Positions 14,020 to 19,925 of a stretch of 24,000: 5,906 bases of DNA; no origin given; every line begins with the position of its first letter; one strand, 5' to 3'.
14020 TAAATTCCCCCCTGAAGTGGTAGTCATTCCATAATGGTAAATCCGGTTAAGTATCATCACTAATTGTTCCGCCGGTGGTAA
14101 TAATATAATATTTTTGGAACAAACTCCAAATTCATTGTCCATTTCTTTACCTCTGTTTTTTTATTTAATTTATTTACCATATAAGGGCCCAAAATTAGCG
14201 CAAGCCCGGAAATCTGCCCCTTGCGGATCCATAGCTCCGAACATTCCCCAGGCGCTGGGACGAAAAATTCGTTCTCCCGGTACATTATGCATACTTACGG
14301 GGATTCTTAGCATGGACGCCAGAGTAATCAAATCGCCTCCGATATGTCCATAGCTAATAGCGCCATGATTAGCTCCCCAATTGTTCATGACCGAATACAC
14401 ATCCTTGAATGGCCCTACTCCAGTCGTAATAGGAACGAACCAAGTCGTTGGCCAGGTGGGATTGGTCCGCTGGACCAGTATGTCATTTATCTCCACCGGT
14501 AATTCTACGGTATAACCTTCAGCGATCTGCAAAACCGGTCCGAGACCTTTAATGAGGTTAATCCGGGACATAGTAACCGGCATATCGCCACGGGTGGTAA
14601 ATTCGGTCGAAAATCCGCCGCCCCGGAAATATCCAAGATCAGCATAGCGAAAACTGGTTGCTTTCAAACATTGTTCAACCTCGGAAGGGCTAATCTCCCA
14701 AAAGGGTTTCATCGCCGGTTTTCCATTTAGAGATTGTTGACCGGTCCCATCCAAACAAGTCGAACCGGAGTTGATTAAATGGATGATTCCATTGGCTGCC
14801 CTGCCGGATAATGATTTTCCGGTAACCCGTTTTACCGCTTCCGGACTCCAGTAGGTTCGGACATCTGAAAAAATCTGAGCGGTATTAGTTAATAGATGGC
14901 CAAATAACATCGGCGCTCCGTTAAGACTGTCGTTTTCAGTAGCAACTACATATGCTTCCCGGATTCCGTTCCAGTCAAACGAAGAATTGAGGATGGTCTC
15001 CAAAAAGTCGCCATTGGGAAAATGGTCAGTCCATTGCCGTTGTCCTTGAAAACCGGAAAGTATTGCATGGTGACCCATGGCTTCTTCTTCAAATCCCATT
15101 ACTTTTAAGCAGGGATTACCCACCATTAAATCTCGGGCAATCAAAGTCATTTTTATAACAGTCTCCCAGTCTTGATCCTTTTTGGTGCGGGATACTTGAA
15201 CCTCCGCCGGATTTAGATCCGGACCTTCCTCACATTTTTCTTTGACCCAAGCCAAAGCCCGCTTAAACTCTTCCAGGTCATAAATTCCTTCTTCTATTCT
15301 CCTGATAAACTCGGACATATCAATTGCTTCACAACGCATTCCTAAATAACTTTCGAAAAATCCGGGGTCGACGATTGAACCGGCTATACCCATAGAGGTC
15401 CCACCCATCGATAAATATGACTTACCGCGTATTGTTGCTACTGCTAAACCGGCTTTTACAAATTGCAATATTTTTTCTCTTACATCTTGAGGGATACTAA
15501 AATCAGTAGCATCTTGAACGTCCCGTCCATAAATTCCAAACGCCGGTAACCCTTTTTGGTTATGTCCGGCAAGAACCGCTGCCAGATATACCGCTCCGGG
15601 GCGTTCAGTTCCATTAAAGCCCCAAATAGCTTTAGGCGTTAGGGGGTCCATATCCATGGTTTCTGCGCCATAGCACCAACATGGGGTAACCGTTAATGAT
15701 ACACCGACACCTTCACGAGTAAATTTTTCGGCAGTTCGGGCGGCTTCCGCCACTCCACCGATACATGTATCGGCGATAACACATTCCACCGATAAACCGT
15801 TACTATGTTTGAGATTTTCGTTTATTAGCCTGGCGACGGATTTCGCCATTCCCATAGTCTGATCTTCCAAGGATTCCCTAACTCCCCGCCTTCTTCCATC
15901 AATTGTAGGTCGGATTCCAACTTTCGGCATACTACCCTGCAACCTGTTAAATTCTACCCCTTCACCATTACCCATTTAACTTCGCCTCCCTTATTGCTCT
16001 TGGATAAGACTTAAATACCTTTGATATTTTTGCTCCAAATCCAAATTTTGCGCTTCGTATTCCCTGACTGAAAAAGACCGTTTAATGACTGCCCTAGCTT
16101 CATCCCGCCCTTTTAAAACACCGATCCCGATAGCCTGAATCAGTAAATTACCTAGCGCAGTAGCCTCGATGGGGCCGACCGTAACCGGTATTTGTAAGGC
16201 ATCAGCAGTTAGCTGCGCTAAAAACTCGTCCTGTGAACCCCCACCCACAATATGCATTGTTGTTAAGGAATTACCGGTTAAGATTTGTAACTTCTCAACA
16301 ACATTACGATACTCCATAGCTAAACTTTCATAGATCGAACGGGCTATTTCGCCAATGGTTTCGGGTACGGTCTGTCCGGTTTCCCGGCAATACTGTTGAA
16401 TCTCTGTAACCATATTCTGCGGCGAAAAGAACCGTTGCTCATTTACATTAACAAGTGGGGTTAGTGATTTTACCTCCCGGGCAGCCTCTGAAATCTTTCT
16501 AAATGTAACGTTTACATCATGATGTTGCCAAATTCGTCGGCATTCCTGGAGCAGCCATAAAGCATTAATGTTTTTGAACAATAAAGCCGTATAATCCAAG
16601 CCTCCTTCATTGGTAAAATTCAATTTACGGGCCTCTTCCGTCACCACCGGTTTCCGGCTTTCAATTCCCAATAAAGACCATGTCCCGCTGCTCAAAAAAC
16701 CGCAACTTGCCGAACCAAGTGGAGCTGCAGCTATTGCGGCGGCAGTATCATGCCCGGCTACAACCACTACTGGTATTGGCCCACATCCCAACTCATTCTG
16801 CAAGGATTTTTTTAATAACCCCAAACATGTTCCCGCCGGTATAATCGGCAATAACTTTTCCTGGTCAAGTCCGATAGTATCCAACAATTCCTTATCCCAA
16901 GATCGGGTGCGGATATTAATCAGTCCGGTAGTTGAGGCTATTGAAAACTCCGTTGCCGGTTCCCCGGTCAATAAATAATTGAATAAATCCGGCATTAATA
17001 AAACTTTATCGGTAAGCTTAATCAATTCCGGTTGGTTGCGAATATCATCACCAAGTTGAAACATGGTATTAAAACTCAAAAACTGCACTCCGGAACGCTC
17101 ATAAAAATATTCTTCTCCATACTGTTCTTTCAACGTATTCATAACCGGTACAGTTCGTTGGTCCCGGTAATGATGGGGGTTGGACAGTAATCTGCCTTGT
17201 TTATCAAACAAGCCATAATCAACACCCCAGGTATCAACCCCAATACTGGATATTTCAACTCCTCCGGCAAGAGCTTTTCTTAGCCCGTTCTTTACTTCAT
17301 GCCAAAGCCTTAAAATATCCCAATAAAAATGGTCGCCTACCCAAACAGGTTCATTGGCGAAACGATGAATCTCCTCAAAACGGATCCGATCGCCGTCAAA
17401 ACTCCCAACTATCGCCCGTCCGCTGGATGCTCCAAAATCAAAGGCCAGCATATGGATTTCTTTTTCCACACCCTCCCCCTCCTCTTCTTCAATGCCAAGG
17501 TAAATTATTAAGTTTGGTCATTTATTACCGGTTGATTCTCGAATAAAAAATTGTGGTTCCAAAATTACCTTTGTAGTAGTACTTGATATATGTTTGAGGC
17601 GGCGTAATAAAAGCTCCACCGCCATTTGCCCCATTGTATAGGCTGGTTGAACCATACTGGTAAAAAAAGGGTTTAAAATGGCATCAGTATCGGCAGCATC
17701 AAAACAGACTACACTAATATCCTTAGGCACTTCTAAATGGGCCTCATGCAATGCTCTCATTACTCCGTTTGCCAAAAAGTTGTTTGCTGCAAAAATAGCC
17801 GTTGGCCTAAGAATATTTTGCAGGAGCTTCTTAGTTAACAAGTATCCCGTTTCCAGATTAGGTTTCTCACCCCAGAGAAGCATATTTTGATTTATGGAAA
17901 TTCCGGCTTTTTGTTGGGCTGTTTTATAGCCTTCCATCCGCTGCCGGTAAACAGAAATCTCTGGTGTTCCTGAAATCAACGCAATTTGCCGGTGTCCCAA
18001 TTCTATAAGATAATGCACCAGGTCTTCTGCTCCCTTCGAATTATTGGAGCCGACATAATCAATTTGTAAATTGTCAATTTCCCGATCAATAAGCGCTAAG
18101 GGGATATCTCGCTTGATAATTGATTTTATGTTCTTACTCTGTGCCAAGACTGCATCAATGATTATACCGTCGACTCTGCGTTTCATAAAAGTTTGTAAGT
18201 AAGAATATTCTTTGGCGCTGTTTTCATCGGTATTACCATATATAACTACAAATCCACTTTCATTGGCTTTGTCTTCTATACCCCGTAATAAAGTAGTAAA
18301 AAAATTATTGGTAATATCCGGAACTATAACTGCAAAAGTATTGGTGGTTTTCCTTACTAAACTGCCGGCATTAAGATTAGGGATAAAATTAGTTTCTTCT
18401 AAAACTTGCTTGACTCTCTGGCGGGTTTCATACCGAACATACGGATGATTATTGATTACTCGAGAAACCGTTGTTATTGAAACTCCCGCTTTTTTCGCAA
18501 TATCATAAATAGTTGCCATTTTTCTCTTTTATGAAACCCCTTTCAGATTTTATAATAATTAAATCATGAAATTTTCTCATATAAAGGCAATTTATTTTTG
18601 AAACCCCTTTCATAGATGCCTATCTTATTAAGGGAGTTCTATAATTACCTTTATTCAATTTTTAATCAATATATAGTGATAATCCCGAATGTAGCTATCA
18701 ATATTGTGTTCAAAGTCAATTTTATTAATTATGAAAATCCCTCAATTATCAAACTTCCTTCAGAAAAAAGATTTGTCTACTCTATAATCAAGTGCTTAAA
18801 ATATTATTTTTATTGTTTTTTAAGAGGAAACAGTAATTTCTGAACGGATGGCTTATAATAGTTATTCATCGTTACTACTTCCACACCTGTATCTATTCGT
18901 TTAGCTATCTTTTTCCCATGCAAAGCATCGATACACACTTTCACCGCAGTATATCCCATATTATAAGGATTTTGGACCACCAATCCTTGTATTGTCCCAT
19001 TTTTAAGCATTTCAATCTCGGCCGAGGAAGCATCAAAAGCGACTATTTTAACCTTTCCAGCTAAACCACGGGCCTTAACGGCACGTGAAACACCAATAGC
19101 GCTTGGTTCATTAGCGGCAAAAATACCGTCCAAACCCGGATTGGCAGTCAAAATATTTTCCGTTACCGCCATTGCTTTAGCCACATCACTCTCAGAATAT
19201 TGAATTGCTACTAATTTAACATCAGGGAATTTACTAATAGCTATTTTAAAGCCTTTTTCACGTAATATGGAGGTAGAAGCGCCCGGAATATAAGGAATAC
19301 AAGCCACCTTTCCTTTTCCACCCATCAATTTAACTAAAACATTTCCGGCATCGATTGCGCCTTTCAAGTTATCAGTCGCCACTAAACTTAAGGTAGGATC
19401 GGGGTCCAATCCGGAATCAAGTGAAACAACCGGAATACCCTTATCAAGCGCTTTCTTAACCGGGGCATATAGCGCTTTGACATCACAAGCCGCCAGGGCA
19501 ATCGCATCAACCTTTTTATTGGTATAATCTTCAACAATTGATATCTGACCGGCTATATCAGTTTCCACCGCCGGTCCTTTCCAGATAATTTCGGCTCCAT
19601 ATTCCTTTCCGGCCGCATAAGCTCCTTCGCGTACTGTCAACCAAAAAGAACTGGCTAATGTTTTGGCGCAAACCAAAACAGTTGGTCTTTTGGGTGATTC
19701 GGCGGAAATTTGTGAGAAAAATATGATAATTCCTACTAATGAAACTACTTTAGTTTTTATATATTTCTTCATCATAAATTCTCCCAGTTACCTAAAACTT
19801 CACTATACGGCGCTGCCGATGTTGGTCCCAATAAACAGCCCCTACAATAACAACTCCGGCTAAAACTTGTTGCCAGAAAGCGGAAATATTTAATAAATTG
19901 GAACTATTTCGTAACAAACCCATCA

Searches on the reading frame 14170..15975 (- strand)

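Call 7: search_protein_families(library=pfam, proteins=[window:14170-15975:-])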
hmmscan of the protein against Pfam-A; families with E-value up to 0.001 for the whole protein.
window:14170-15975:- (601 aa): 3 families
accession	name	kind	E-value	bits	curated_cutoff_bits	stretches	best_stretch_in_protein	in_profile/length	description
PF07882.17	Fucose_iso_N2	-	4.9e-91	303.7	22.3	1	185-364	1-180/180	L-fucose isomerase, second N-terminal domain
PF07881.17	Fucose_iso_N1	-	2.8e-80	268.5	28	1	16-184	1-169/169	L-fucose isomerase, first N-terminal domain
PF02952.23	Fucose_iso_C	-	1.4e-44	151.6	29.3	1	400-563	1-143/143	L-fucose isomerase, C-terminal domain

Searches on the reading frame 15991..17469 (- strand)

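Call 7: search_protein_families(library=pfam, proteins=[window:15991-17469:-])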
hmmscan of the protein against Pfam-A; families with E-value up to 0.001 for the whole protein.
window:15991-17469:- (492 aa): 2 families
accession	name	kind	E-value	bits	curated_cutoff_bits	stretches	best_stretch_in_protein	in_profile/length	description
PF00370.27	FGGY_N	-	4.2e-36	125.2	28.8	1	7-245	2-242/245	FGGY family of carbohydrate kinases, N-terminal domain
PF02782.22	FGGY_C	-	7.2e-35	121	27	1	259-447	3-196/198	FGGY family of carbohydrate kinases, C-terminal domain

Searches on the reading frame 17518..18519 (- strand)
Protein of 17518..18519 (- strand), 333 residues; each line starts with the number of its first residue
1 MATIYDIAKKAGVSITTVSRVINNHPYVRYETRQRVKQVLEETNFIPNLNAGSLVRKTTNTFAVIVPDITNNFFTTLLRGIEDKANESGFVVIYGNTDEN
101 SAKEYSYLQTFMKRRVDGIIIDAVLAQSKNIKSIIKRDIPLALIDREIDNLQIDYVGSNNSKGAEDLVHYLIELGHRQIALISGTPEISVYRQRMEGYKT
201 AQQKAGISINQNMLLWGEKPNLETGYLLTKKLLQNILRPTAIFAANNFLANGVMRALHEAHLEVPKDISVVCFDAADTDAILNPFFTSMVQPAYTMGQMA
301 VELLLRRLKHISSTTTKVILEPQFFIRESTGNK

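Call 7: search_protein_families(library=pfam, proteins=[window:17518-18519:-])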
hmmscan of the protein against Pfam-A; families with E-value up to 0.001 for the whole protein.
window:17518-18519:- (333 aa): 4 families
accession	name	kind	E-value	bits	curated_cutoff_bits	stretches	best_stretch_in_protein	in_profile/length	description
PF13377.12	Peripla_BP_3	-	4.4e-31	108.7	26.5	1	168-330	1-167/167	Periplasmic binding protein-like domain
PF13407.12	Peripla_BP_4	-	7.1e-30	104.8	35.1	1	62-309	1-255/258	Periplasmic binding protein domain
PF00532.27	Peripla_BP_1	-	5e-25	89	22.2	1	61-325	3-277/281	Periplasmic binding proteins and sugar binding domain of LacI family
PF00356.27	LacI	-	5.4e-21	74.6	27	1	3-48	1-46/46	Bacterial regulatory proteins, lacI family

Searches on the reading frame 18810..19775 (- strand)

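Call 7: search_protein_families(library=pfam, proteins=[window:18810-19775:-])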
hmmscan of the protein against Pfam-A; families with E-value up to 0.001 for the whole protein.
window:18810-19775:- (321 aa): 3 families
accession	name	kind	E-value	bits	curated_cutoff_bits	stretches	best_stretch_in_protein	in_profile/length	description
PF13407.12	Peripla_BP_4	-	6e-67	226.3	35.1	1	35-289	3-258/258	Periplasmic binding protein domain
PF00532.27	Peripla_BP_1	-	9.8e-18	65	22.2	1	32-257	3-226/281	Periplasmic binding proteins and sugar binding domain of LacI family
PF13377.12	Peripla_BP_3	-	6.2e-09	36.6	26.5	1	157-292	12-153/167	Periplasmic binding protein-like domain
